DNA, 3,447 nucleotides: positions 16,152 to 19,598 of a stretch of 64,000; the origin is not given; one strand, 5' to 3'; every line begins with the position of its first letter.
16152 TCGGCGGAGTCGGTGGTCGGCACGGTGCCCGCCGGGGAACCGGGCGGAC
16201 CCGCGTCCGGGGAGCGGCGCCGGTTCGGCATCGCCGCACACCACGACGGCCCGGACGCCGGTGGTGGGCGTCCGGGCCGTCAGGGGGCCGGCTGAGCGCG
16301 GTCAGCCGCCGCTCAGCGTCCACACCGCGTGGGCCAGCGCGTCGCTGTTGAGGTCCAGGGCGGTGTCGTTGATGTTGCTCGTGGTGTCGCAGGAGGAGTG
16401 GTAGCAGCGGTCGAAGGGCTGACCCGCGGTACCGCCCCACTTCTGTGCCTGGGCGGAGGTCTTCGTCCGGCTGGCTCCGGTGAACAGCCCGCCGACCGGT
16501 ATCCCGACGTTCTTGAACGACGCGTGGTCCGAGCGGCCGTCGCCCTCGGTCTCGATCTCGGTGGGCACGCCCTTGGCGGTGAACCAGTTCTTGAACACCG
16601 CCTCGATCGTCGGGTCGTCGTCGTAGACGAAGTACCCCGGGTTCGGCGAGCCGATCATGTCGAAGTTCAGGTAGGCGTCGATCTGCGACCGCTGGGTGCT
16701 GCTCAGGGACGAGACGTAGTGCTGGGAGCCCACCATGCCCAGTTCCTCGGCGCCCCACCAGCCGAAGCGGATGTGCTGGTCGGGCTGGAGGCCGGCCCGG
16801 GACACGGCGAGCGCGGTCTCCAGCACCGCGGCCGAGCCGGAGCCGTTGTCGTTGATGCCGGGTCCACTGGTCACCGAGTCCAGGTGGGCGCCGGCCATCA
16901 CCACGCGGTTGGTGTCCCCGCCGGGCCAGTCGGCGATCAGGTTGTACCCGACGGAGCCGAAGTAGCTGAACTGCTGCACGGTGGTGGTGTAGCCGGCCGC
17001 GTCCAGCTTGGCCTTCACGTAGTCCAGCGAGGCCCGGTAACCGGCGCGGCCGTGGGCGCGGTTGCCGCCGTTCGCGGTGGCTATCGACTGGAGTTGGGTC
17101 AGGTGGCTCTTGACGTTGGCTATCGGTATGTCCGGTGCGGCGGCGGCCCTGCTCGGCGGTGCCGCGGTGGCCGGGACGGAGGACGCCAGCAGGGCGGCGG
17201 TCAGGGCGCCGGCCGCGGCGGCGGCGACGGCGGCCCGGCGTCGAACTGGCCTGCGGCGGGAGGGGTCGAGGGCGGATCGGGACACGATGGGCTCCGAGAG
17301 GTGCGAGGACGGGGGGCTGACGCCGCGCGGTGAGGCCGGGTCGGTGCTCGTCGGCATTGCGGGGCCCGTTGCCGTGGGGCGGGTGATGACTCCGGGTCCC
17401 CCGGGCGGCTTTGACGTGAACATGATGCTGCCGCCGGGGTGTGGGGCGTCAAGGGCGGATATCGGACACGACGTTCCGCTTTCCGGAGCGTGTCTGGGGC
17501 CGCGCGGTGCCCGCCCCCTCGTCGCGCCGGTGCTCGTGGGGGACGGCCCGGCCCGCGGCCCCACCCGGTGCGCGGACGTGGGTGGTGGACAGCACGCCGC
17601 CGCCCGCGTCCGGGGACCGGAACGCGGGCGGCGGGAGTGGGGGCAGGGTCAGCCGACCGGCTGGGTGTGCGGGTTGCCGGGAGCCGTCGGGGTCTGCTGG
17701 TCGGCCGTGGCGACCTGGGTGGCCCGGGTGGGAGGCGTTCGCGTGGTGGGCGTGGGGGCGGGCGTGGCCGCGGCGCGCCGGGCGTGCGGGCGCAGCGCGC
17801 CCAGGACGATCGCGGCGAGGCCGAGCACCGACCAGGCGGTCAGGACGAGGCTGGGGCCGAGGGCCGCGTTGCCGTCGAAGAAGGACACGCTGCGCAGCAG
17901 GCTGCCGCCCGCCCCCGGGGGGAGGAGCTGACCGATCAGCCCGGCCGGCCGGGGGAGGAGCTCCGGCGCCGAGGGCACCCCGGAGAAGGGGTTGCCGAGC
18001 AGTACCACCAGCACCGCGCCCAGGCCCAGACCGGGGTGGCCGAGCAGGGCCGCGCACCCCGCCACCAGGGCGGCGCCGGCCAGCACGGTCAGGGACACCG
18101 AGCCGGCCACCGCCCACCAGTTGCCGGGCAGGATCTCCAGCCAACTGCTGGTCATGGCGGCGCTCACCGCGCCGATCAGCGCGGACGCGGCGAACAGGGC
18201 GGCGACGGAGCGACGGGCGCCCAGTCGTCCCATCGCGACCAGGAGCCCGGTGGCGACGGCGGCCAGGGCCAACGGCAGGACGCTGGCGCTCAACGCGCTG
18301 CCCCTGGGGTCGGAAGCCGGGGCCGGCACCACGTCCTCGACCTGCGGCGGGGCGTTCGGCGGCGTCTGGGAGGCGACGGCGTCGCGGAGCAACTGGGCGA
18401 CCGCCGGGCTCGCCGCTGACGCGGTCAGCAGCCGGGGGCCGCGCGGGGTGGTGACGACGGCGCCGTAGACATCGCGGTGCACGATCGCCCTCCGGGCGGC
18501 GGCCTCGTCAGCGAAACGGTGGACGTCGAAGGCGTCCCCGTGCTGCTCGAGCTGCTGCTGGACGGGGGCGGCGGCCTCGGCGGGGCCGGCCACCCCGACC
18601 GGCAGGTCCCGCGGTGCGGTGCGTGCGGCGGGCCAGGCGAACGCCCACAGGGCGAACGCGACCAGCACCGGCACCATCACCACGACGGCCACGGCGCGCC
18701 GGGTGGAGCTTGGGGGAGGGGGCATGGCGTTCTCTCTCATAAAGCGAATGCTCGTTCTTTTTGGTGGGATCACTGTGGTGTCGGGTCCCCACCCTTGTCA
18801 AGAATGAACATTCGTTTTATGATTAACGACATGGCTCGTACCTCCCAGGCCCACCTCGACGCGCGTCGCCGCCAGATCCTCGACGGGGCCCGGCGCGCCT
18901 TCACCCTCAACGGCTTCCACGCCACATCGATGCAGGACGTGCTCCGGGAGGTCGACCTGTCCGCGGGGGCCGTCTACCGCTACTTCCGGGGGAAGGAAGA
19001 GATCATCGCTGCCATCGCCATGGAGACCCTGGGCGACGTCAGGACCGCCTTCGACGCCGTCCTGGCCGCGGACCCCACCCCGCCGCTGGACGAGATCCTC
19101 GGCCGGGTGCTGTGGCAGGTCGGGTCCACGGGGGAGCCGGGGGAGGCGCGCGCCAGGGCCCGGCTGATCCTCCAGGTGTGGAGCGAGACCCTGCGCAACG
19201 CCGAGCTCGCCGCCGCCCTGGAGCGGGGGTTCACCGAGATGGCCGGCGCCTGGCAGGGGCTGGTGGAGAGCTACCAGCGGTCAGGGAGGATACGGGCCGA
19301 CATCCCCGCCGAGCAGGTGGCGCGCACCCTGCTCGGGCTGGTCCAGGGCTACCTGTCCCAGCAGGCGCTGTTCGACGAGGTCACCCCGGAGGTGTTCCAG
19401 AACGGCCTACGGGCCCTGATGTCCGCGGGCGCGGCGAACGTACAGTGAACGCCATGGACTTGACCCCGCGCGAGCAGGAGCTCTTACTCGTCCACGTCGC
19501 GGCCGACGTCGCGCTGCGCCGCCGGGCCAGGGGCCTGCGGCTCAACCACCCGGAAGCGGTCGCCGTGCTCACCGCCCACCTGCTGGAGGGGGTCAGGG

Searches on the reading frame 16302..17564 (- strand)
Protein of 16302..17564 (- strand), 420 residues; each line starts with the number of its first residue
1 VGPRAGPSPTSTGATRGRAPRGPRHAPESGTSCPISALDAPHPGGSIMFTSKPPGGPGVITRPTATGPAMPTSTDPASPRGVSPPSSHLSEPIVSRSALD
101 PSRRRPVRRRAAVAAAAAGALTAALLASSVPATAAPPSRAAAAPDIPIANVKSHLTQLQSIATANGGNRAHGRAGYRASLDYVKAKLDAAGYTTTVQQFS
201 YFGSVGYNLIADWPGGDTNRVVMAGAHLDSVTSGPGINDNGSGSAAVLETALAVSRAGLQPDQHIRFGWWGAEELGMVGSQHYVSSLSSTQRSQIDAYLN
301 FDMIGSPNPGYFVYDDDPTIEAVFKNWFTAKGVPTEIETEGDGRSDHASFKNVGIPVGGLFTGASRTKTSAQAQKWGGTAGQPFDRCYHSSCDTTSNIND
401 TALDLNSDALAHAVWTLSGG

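Call 92: search_protein_families(library=pfam, proteins=[window:16302-17564:-], max_evalue=0.00001)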
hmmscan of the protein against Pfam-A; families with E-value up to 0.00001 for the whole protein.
window:16302-17564:- (420 aa): 1 family
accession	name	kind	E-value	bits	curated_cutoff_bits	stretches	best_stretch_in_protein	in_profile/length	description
PF04389.22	Peptidase_M28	-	3.9e-50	170.7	21.3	1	208-413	1-192/193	Peptidase family M28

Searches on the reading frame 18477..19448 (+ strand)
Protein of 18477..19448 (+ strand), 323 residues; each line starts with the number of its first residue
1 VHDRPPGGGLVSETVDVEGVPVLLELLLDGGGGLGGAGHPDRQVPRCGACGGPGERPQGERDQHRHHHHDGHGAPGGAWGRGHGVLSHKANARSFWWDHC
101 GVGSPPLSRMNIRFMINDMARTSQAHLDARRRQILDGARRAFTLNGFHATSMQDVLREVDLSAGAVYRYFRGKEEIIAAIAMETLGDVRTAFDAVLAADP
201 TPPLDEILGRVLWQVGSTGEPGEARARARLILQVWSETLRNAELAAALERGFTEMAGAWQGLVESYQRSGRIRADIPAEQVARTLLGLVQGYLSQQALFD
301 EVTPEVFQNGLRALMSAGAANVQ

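Call 4: search_protein_families(library=pfam, proteins=[window:18477-19448:+], max_evalue=0.01)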
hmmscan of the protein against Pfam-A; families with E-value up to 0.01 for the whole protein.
window:18477-19448:+ (323 aa): 4 families
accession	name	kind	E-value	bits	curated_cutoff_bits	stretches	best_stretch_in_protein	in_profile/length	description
PF00440.29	TetR_N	-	3.7e-15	55.9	24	1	134-180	1-47/47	Bacterial regulatory proteins, tetR family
PF13977.11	TetR_C_6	-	1.7e-06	28.6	27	1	221-309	16-104/115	BetI-type transcriptional repressor, C-terminal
PF16925.10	TetR_C_13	-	5.6e-05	23.9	27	1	240-303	37-100/109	Tetracyclin repressor-like, C-terminal domain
PF16859.10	TetR_C_11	-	0.00026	21.8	32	1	225-289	25-90/113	Tetracyclin repressor-like, C-terminal domain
